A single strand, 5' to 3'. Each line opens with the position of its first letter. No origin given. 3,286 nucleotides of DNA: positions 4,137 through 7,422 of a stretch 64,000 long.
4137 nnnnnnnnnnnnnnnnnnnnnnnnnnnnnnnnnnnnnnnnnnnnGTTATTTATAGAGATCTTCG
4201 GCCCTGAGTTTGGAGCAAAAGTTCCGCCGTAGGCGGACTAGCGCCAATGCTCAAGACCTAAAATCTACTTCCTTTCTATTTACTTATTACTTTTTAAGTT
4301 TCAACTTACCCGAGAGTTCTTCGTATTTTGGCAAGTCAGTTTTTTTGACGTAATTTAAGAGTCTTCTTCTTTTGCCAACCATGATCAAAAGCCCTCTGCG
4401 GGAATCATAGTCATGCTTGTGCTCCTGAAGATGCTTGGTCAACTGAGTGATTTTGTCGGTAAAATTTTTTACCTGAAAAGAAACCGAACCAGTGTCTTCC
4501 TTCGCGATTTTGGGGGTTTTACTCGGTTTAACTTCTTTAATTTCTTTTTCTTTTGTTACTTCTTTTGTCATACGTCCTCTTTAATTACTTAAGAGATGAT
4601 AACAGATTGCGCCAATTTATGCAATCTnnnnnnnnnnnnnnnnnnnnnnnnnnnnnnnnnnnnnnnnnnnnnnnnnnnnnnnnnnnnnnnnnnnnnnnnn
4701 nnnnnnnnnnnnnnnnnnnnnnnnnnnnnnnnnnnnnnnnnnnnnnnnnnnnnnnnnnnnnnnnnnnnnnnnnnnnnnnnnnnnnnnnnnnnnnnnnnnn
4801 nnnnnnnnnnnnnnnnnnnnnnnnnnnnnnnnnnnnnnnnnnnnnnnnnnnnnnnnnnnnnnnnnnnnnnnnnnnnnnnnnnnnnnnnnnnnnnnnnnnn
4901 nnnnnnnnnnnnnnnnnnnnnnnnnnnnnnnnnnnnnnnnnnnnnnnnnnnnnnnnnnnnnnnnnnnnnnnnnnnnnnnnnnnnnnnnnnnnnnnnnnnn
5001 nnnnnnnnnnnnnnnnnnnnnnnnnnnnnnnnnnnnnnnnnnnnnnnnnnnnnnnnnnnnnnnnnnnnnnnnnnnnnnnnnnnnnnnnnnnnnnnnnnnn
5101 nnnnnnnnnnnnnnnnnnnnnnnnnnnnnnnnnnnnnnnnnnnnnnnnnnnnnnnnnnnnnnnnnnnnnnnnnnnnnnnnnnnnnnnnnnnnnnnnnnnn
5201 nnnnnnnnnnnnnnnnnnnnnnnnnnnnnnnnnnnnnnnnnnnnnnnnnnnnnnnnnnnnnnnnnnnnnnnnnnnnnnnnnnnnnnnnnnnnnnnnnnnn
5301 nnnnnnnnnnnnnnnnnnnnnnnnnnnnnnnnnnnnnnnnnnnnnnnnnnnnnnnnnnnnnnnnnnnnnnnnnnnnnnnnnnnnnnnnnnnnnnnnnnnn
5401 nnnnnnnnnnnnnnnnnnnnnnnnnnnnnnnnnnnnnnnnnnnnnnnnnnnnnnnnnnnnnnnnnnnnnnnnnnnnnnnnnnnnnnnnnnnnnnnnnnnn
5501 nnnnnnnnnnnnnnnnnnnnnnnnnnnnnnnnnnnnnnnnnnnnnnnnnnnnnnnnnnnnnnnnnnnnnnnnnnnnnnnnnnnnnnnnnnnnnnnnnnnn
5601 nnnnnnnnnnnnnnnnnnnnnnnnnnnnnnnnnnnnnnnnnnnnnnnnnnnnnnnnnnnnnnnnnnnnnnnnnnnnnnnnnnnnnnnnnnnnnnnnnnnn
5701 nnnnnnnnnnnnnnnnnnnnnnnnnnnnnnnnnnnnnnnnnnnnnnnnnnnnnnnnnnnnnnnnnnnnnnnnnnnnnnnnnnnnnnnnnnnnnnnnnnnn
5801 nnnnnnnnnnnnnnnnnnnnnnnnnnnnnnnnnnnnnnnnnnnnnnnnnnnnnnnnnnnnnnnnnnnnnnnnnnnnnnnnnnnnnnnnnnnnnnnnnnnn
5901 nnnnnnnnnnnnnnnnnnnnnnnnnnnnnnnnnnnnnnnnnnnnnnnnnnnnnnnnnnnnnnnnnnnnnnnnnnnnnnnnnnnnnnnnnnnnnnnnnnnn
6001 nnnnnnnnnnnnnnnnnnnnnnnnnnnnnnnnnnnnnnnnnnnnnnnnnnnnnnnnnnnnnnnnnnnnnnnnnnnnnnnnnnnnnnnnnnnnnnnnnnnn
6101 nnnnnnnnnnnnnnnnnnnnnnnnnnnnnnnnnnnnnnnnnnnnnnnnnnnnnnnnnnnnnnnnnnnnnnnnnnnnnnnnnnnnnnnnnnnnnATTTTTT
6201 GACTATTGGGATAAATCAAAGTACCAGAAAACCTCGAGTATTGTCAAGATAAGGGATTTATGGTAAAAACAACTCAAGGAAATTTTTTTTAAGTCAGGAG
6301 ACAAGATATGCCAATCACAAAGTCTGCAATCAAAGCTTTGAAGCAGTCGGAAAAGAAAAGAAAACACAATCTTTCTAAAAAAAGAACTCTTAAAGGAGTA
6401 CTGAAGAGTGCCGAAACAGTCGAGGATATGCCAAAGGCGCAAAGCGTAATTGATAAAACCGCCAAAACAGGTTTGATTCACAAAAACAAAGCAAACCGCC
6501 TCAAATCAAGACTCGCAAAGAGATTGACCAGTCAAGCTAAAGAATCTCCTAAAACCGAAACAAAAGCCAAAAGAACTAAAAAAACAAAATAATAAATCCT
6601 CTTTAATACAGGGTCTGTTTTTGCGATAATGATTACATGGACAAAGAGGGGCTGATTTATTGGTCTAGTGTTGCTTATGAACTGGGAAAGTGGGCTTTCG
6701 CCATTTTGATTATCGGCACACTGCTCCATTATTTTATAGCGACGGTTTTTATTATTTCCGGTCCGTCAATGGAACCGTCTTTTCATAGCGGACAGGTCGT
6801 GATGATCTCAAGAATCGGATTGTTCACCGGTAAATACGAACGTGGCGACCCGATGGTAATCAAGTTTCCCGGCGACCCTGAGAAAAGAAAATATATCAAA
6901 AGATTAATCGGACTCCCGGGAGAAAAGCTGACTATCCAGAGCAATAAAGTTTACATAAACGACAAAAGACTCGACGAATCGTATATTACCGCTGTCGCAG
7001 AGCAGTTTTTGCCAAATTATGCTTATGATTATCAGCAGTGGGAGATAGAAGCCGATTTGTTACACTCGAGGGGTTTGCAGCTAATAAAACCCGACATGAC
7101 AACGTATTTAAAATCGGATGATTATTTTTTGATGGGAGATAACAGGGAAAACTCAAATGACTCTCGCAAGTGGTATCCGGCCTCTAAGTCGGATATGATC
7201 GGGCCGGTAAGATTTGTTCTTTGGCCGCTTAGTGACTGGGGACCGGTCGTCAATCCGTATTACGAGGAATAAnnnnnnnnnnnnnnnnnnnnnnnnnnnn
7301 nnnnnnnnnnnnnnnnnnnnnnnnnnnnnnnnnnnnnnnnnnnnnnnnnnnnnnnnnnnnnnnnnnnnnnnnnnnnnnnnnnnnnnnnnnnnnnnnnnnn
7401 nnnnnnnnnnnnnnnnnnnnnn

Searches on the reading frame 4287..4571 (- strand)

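Call 92: search_protein_families(library=pfam, proteins=[window:4287-4571:-], max_evalue=0.1)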
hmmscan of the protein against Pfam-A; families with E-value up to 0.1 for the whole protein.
window:4287-4571:- (94 aa): 4 families
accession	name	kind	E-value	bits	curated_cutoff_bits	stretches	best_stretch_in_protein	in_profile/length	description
PF00312.27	Ribosomal_S15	-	2.3e-27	95.4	31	1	21-92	9-80/81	Ribosomal protein S15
PF14826.12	FACT-Spt16_Nlob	-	0.0052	17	27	1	34-80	3-51/162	FACT complex subunit SPT16 N-terminal lobe domain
PF10496.14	Syntaxin-18_N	-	0.015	16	30.6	1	9-59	24-75/87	SNARE-complex protein Syntaxin-18 N-terminus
PF05320.17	Pox_RNA_Pol_19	-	0.067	13.6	25.4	1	8-87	31-107/166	Poxvirus DNA-directed RNA polymerase 19 kDa subunit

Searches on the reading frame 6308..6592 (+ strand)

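Call 92: search_protein_families(library=pfam, proteins=[window:6308-6592:+], max_evalue=0.1)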
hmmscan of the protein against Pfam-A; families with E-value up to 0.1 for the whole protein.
window:6308-6592:+ (94 aa): 2 families
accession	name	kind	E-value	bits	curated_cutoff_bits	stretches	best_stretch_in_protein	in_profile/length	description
PF01649.23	Ribosomal_S20p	-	1.2e-14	55.2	29.5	1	4-73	3-82/83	Ribosomal protein S20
PF10925.13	DUF2680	-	0.0065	17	25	1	45-76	21-52/57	Protein of unknown function (DUF2680)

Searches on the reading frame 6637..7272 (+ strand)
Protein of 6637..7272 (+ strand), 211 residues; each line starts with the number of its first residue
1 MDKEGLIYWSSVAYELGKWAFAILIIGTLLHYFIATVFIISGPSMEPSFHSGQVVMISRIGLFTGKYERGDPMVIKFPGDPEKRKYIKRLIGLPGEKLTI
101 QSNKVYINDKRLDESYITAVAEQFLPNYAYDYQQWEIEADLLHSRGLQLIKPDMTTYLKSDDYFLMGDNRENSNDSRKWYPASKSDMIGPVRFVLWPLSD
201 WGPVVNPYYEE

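Call 89: search_protein_families(library=pfam, proteins=[window:6637-7272:+], max_evalue=0.01)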
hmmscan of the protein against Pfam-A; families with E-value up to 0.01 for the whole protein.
window:6637-7272:+ (211 aa): 2 families
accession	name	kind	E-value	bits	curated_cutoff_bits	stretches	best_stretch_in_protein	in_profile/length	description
PF10502.14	Peptidase_S26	-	2.3e-36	125.7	22.9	1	15-196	3-168/168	Signal peptidase, peptidase S26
PF00717.28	Peptidase_S24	-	0.00094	19.3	23.3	1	37-113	37-104/116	Peptidase S24-like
